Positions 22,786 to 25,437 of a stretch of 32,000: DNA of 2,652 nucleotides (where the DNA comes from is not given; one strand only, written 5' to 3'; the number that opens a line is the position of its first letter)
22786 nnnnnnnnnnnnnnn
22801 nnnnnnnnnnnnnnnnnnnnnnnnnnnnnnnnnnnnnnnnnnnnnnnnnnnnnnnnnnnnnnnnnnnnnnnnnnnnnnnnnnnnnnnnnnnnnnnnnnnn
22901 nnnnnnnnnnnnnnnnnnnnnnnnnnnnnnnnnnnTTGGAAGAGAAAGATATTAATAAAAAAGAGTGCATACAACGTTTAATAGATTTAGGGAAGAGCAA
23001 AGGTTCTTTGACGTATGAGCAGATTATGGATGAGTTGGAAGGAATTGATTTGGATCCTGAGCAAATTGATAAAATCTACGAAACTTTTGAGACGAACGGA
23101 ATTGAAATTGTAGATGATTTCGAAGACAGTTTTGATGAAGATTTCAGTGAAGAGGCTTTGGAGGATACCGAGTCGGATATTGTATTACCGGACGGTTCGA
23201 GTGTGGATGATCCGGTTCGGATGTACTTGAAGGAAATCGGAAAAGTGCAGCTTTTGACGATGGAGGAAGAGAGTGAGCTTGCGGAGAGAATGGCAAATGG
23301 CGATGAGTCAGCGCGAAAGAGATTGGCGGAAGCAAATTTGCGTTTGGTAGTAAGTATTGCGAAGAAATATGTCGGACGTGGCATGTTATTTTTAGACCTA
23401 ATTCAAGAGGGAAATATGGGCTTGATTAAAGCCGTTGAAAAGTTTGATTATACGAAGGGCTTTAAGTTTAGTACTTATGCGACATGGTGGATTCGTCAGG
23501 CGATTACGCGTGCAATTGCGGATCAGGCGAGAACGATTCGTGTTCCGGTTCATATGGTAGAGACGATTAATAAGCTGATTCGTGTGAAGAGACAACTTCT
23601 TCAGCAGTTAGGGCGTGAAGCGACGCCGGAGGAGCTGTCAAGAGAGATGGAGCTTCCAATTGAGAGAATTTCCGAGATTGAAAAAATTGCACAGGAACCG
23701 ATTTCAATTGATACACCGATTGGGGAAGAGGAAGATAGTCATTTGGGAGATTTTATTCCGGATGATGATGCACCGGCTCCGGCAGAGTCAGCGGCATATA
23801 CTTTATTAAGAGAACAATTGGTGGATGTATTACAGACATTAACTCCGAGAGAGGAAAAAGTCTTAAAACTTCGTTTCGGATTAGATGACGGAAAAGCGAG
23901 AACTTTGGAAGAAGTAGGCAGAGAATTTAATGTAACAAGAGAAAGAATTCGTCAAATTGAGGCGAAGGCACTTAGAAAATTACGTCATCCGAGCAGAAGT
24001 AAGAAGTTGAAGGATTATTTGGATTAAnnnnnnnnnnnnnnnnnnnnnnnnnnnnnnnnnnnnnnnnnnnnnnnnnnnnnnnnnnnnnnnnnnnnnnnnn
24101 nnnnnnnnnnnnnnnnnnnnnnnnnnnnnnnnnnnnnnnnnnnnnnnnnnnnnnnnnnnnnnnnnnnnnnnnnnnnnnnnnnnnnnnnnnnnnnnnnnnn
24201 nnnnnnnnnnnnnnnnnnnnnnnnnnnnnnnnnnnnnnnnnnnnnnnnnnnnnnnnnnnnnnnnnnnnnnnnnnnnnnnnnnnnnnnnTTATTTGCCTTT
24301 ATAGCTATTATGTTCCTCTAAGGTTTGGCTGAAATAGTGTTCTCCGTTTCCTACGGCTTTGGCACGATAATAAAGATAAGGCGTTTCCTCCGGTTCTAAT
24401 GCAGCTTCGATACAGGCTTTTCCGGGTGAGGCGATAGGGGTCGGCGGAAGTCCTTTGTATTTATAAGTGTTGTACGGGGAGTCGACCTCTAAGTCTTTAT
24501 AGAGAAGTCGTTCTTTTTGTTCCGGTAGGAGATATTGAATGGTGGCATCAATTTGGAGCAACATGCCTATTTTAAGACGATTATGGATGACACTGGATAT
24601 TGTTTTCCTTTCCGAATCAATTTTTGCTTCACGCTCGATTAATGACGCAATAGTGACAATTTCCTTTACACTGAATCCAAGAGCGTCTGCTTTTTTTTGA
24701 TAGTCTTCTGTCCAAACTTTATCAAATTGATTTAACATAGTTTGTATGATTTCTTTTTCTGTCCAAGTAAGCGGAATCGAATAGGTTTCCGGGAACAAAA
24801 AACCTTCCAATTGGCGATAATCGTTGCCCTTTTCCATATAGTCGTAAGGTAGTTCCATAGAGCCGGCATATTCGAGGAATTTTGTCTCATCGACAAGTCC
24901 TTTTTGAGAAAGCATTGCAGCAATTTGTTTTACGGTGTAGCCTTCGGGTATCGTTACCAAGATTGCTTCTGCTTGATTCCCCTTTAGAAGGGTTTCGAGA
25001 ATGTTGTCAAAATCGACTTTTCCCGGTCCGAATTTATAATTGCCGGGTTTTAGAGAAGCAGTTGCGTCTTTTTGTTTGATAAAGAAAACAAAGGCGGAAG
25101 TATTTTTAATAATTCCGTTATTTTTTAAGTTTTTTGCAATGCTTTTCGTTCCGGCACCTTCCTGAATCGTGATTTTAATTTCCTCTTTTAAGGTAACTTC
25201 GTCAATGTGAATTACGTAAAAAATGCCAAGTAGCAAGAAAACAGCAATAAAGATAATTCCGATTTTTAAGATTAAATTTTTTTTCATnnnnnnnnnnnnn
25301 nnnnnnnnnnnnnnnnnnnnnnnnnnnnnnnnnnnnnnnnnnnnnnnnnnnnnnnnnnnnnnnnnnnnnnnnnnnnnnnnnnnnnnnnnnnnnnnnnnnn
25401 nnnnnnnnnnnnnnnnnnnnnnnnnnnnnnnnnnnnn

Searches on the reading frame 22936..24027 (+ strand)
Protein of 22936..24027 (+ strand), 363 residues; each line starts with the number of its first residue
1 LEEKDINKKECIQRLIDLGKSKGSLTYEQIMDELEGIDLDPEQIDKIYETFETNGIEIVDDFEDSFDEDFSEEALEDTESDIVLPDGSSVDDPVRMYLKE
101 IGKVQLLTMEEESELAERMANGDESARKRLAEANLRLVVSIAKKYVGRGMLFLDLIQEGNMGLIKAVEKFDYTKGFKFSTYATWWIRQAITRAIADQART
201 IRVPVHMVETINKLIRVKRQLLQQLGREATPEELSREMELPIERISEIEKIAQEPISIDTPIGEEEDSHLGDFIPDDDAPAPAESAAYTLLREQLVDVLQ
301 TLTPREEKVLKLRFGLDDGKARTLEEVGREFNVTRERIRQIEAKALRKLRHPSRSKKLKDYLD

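Call 18: search_protein_families(library=pfam, proteins=[window:22936-24027:+])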
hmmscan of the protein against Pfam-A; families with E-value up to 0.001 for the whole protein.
window:22936-24027:+ (363 aa): 6 families
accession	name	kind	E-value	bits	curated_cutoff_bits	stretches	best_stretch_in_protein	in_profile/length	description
PF04539.22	Sigma70_r3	-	4.6e-26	91.2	25.3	1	209-285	1-77/78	Sigma-70 region 3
PF04542.20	Sigma70_r2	-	2.2e-24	85.4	24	1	130-200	1-71/71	Sigma-70 region 2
PF03979.19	Sigma70_r1_1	-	1.7e-19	70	22.5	1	8-78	3-76/81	Sigma-70 factor, region 1.1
PF04545.22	Sigma70_r4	-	4.2e-19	68.2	24.1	1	298-351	1-50/50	Sigma-70, region 4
PF00140.25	Sigma70_r1_2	-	1e-14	54.6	22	1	92-124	1-33/34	Sigma-70 factor, region 1.2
PF02601.20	Exonuc_VII_L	-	0.00085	19.3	35.9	0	249-346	98-192/315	Exonuclease VII, large subunit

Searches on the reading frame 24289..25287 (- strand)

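Call 17: search_protein_families(library=pfam, proteins=[window:24289-25287:-])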
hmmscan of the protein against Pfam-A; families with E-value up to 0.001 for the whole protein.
window:24289-25287:- (332 aa): 1 family
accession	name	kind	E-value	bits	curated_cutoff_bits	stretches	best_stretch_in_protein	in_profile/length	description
PF02618.21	YceG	-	1.3e-91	307.3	32.4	1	39-329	1-272/275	YceG-like family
